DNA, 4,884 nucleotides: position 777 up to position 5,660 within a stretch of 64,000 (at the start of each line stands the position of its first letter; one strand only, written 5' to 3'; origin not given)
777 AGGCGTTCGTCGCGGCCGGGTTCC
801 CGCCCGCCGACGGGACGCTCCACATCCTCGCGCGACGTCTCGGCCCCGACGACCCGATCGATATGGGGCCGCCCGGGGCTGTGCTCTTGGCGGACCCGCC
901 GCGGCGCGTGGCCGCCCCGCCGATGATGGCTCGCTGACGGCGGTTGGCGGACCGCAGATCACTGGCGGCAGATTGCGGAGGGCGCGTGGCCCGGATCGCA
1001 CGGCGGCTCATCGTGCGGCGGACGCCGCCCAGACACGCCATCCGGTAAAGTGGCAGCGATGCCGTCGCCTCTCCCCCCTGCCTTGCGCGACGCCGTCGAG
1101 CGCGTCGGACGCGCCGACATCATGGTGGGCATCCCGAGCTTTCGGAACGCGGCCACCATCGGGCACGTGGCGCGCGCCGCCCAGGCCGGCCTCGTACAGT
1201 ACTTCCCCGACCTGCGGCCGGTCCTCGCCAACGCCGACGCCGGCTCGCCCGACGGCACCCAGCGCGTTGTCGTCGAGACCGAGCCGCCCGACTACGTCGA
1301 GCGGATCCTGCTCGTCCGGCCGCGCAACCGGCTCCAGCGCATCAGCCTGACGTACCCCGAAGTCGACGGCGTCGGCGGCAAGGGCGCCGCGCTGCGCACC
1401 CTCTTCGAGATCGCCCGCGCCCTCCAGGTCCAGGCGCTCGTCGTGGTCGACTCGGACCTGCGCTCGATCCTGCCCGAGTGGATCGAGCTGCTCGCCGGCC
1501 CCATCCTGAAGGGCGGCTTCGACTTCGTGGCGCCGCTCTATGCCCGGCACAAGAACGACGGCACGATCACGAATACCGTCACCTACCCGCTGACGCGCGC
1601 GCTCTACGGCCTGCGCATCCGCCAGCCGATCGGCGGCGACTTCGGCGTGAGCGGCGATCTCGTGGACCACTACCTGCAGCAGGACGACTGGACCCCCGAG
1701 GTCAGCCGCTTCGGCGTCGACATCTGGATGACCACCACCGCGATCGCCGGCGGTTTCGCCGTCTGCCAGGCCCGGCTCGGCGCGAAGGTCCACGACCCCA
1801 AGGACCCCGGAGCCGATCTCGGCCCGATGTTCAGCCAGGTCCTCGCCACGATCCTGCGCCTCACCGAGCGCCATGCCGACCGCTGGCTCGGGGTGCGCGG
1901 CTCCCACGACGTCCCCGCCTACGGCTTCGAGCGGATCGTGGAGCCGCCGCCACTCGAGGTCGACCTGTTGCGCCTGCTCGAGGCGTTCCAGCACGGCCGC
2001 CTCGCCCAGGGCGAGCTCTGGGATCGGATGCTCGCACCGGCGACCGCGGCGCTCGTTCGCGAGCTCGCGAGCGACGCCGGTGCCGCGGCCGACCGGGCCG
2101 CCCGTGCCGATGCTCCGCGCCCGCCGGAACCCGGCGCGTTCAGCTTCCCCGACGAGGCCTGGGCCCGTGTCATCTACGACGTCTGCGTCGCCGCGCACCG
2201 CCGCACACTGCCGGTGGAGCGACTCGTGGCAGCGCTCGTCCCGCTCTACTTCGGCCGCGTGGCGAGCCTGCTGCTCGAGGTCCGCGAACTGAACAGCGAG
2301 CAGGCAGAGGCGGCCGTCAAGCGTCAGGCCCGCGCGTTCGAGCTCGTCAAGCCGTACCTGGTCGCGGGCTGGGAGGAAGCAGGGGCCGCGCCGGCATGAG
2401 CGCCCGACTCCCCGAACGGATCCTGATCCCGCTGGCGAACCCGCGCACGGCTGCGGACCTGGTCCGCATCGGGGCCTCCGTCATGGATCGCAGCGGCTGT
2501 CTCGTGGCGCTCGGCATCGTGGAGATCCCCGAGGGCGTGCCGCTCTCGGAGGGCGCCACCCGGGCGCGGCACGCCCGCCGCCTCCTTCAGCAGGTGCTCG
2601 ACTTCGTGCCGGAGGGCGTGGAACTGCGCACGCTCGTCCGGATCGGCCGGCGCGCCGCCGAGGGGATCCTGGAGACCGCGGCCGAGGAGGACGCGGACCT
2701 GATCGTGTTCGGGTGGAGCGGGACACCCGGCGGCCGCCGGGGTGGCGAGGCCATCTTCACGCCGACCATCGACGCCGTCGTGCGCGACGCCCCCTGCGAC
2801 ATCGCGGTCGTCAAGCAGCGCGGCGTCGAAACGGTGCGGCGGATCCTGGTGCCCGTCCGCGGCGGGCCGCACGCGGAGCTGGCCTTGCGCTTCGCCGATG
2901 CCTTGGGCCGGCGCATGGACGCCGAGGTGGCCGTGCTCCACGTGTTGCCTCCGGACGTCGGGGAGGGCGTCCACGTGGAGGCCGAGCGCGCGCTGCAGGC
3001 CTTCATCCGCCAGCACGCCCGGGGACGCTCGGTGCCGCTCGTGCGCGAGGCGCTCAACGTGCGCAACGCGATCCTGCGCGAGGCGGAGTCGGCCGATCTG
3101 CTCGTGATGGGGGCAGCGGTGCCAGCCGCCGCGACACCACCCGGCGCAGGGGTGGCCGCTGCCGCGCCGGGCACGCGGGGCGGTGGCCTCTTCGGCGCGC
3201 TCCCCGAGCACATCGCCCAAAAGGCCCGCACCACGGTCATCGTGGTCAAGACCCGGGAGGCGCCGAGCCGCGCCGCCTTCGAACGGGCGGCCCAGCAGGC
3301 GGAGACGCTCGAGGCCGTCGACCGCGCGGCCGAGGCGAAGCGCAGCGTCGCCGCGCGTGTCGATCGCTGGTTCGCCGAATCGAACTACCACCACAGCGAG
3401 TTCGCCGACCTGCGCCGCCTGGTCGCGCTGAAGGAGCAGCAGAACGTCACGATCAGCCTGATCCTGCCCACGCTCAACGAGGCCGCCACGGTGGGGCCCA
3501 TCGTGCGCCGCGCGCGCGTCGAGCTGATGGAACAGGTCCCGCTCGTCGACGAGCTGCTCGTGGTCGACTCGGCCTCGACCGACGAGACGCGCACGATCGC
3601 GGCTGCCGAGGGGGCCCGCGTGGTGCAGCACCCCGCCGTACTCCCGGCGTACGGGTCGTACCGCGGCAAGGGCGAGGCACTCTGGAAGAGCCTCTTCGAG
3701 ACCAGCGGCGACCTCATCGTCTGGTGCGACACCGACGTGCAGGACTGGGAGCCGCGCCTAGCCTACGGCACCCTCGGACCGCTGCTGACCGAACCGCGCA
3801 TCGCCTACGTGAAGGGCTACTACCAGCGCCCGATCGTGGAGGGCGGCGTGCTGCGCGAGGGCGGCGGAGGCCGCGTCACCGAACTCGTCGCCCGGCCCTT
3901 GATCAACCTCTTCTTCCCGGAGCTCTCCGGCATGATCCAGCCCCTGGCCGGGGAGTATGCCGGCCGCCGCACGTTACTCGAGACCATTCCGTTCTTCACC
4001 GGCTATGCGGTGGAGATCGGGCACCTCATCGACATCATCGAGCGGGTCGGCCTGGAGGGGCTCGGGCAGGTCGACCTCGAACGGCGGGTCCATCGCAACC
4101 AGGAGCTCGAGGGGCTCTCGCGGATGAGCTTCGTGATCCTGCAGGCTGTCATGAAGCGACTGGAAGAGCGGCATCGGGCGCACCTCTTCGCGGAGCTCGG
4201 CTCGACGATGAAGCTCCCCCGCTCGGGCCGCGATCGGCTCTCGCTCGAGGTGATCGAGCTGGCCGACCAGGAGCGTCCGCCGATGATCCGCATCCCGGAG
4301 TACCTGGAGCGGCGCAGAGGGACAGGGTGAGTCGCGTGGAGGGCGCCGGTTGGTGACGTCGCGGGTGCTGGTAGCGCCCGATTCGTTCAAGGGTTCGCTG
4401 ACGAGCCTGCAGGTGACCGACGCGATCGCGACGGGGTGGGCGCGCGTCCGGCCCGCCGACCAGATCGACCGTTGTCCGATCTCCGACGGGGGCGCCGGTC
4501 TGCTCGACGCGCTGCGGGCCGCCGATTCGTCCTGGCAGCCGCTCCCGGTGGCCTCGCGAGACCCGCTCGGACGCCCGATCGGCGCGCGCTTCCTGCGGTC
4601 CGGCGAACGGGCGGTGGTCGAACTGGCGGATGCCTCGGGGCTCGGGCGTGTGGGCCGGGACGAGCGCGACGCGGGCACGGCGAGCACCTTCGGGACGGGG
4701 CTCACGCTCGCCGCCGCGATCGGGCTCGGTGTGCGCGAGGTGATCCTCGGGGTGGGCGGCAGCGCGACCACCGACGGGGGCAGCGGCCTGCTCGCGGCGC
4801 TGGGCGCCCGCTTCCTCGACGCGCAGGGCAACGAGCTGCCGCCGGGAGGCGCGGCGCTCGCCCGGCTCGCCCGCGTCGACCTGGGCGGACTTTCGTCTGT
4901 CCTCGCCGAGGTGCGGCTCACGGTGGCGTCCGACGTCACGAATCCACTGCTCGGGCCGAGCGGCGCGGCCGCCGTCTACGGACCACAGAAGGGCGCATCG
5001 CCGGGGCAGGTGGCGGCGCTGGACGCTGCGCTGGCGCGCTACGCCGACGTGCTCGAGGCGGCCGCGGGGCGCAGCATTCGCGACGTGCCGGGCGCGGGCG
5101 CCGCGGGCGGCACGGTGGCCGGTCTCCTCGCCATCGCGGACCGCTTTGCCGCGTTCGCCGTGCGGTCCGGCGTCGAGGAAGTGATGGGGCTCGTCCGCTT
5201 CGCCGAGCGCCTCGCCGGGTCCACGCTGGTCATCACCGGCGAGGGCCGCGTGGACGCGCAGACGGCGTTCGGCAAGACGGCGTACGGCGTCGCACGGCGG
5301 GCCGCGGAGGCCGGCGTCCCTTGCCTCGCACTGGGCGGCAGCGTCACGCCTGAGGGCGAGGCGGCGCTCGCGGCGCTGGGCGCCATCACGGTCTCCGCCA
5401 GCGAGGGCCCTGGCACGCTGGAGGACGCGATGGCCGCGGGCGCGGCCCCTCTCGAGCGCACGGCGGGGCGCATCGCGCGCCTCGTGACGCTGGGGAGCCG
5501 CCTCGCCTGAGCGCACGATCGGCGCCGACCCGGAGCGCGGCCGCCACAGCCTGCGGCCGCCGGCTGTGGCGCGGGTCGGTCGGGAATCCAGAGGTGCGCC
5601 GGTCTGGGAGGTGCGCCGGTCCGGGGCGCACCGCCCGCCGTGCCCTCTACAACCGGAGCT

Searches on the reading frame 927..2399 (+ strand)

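Call 6: search_protein_families(library=pfam, proteins=[window:927-2399:+], max_evalue=0.001)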
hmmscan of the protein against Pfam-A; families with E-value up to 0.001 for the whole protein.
window:927-2399:+ (490 aa): 1 family
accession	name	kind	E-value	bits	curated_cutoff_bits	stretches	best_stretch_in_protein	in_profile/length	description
PF21969.2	MGS_GT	-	4.3e-06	26.8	27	1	149-283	73-210/239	Mannosylglycerate synthase, GT domain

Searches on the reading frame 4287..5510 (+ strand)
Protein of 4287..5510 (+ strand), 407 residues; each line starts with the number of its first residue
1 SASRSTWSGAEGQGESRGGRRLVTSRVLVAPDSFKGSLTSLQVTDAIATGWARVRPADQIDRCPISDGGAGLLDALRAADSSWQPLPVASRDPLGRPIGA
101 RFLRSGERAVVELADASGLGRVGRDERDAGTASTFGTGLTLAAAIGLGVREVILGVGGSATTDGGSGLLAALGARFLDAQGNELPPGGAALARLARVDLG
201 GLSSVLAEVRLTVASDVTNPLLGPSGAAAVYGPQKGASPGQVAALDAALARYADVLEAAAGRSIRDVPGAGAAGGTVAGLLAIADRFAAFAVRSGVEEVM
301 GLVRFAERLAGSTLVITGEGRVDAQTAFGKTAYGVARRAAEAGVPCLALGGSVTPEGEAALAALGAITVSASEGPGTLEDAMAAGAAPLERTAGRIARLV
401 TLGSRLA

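Call 6: search_protein_families(library=pfam, proteins=[window:4287-5510:+], max_evalue=0.001)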
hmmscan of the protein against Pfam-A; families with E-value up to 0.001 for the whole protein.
window:4287-5510:+ (407 aa): 1 family
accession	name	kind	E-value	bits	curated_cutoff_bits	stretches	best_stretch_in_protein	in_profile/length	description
PF02595.20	Gly_kinase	-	9.6e-117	390.5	23.3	1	27-400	1-371/372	Glycerate kinase family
